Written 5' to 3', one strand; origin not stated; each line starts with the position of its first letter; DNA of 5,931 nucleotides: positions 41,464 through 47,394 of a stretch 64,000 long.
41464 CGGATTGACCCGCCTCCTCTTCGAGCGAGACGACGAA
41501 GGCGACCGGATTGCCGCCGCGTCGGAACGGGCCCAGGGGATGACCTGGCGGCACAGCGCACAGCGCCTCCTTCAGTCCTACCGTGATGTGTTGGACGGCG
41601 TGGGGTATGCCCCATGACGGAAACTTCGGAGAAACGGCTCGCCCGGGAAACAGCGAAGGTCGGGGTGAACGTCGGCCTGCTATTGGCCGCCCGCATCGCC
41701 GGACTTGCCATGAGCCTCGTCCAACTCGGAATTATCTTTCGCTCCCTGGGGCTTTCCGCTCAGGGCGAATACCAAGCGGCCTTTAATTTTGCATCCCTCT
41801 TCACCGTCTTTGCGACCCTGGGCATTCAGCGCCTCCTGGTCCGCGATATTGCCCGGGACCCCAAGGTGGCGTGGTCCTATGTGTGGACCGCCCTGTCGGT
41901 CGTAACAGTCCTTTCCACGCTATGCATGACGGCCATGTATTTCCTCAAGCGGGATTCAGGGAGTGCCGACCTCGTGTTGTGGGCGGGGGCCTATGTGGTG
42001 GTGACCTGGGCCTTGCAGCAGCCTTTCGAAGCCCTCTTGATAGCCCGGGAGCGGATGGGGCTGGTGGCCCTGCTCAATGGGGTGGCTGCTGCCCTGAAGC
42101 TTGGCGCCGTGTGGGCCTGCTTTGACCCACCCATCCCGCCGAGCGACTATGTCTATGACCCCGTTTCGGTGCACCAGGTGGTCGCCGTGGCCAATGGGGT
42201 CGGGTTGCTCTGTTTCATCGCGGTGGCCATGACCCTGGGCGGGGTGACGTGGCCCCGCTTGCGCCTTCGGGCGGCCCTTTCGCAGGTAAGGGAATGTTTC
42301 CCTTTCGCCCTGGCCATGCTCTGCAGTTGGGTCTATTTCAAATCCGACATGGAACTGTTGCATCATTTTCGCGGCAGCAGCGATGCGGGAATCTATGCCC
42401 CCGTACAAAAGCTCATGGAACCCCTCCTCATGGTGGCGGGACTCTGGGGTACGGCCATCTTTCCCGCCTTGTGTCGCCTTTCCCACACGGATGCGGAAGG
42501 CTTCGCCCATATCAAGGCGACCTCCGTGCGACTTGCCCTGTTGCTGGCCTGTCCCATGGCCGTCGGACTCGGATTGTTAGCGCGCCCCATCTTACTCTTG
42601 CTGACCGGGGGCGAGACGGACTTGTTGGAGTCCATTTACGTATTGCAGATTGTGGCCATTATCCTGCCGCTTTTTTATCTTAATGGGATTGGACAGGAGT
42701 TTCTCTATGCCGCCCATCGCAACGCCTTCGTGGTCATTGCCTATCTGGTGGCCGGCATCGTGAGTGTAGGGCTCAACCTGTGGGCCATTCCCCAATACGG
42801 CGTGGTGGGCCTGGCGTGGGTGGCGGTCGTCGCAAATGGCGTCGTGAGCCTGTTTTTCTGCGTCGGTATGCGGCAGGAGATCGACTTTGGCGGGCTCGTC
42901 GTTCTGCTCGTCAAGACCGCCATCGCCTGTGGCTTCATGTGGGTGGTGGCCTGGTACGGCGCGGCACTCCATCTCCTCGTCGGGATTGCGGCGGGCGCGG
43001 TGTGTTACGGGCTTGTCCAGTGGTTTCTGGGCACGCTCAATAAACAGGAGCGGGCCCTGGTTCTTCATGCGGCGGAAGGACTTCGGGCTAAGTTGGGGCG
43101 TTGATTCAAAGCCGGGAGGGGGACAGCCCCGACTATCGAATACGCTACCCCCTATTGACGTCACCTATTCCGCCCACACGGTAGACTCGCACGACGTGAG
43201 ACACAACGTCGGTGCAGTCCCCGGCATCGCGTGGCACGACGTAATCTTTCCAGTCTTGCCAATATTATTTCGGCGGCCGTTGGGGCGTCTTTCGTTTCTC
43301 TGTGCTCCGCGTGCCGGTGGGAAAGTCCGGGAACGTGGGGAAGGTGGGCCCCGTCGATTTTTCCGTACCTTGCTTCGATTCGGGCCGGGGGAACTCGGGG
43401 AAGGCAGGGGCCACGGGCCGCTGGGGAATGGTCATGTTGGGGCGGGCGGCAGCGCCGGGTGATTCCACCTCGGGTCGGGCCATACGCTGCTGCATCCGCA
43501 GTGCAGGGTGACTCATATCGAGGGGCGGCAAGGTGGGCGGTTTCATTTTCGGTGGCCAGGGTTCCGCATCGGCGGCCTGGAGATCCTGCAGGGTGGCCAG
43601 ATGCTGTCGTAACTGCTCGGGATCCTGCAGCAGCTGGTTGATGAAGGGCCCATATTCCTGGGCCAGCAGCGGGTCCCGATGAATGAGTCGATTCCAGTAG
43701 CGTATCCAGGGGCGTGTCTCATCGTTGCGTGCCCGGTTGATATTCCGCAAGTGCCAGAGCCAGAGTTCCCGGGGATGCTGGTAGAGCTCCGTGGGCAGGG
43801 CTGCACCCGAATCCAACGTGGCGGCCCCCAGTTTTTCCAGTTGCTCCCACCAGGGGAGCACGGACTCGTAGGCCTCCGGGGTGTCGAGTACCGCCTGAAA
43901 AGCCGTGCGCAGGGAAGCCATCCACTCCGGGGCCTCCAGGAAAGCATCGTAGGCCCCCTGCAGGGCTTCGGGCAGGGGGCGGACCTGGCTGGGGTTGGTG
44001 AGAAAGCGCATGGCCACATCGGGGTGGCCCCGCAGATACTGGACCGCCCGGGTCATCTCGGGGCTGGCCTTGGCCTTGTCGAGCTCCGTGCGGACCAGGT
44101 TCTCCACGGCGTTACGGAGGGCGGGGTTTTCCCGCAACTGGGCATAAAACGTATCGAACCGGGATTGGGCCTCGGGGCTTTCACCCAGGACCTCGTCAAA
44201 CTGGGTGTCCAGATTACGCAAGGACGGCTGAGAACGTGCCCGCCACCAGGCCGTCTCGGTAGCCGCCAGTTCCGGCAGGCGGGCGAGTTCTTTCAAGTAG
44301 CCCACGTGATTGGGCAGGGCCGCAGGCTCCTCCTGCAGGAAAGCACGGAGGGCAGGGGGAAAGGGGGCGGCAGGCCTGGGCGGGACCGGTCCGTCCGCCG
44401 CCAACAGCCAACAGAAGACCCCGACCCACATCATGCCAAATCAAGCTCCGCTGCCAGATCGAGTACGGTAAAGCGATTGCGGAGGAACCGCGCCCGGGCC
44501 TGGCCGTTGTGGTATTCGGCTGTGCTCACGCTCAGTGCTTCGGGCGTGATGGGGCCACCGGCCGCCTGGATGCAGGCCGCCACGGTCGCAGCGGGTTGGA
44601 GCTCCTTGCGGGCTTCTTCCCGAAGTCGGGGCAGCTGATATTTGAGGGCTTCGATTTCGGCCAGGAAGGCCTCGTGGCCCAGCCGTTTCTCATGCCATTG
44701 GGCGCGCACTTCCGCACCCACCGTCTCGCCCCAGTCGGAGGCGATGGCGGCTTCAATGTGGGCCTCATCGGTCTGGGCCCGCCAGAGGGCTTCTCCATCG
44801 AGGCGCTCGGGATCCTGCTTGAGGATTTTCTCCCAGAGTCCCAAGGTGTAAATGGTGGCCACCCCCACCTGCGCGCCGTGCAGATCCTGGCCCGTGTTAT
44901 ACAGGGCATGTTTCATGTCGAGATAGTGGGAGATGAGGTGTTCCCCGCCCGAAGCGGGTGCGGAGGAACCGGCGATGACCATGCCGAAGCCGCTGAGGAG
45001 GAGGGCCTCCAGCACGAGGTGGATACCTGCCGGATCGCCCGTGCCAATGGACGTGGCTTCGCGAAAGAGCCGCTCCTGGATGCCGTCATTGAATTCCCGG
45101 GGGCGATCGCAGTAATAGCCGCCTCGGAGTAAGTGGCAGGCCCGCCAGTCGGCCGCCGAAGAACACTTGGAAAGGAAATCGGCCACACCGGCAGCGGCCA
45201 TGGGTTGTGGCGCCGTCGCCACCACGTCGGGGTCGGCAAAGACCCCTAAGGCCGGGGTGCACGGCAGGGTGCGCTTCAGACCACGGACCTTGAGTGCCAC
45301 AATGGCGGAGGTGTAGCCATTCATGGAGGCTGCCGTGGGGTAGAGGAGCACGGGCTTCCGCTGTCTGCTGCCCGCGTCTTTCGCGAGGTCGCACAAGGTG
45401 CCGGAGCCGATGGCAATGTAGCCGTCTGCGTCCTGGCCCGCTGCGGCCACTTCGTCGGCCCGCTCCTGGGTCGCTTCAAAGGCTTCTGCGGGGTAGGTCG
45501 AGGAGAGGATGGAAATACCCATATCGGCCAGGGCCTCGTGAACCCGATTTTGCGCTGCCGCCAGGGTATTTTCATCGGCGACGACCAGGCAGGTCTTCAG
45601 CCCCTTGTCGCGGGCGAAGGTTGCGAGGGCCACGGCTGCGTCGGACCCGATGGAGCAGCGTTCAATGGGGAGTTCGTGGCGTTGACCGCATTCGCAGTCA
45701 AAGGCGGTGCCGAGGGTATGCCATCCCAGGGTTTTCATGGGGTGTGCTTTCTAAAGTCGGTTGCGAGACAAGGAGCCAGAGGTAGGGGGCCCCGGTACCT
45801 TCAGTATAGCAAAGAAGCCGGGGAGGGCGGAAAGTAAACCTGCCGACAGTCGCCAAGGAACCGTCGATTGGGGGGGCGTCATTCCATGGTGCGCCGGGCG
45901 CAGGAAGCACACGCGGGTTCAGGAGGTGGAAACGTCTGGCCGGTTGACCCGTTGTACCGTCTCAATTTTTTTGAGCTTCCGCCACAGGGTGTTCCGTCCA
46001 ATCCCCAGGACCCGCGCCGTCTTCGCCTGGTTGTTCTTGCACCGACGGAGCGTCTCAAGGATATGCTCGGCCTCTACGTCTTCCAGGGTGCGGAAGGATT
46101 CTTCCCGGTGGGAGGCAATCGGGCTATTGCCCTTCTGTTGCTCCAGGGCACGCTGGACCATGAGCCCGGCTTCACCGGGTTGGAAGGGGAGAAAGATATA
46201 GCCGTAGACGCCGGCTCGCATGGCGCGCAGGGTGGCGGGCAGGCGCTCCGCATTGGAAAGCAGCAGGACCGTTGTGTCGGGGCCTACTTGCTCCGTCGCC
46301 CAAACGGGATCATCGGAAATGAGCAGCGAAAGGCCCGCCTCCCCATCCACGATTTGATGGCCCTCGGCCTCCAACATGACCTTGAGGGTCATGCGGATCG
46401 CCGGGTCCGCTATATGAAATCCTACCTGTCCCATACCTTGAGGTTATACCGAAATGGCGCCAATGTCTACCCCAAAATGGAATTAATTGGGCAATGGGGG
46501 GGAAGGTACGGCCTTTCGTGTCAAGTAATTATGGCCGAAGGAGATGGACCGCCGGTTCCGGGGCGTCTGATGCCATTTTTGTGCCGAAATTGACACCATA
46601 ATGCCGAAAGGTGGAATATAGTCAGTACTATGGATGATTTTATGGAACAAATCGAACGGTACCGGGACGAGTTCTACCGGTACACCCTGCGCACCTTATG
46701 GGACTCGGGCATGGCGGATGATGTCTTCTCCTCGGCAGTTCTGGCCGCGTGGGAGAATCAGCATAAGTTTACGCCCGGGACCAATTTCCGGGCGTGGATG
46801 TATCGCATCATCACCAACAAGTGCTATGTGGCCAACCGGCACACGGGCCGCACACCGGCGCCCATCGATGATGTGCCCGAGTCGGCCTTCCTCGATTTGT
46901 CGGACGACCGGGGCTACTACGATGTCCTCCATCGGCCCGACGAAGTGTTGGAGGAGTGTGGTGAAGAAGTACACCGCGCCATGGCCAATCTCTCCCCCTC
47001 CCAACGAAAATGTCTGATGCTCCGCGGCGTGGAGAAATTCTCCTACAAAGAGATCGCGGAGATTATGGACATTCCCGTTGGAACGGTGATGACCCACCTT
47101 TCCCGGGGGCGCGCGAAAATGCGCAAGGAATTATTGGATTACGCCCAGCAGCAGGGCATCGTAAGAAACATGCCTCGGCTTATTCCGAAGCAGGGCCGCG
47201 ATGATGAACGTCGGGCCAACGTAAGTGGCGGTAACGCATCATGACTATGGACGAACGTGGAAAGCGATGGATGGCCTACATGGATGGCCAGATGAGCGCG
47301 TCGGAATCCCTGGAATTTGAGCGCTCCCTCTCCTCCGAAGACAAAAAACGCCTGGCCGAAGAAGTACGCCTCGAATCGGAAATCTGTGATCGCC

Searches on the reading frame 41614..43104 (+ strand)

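Call 50: search_protein_families(library=pfam, proteins=[window:41614-43104:+], max_evalue=0.00001)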
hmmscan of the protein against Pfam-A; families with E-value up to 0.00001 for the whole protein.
window:41614-43104:+ (496 aa): 2 families
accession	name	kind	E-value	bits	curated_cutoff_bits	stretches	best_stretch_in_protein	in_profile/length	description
PF01943.22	Polysacc_synt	-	2.3e-19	70.3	28.2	1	19-289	4-273/274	Polysaccharide biosynthesis protein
PF03023.19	MurJ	-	3.8e-12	46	27.4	1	277-451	252-434/451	Lipid II flippase MurJ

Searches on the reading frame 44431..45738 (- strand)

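Call 50: search_protein_families(library=pfam, proteins=[window:44431-45738:-], max_evalue=0.00001)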
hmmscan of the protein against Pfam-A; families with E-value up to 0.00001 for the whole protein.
window:44431-45738:- (435 aa): 2 families
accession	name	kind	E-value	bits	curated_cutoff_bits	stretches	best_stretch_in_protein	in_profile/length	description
PF13685.12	Fe-ADH_2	-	1.2e-28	100.4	28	1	30-177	2-149/149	Iron-containing alcohol dehydrogenase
PF00465.25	Fe-ADH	-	2e-07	31.2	31.3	1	28-122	4-99/168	Iron-containing alcohol dehydrogenase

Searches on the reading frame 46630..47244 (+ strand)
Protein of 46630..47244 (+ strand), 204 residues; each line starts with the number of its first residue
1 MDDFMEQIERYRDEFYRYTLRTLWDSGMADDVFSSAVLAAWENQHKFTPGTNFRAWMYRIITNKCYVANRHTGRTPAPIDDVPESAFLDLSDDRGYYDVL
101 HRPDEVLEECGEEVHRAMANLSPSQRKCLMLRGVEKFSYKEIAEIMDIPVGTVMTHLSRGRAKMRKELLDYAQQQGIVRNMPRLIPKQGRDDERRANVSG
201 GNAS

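Call 52: search_protein_families(library=pfam, proteins=[window:46630-47244:+], max_evalue=0.00001)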
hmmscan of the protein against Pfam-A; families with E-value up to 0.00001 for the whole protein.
window:46630-47244:+ (204 aa): 4 families
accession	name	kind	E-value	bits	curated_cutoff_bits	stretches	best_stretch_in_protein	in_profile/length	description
PF08281.18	Sigma70_r4_2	-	3.1e-18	65.6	25.7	1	112-164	2-54/54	Sigma-70, region 4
PF04545.22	Sigma70_r4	-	4.9e-12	45.6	24.1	1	117-166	1-50/50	Sigma-70, region 4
PF04542.20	Sigma70_r2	-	3.4e-11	43.2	24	1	8-73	2-69/71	Sigma-70 region 2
PF22233.2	PhyR_sigma-like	-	3.9e-06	27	27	1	119-153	2-36/50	Response regulator PhyR, sigma-like domain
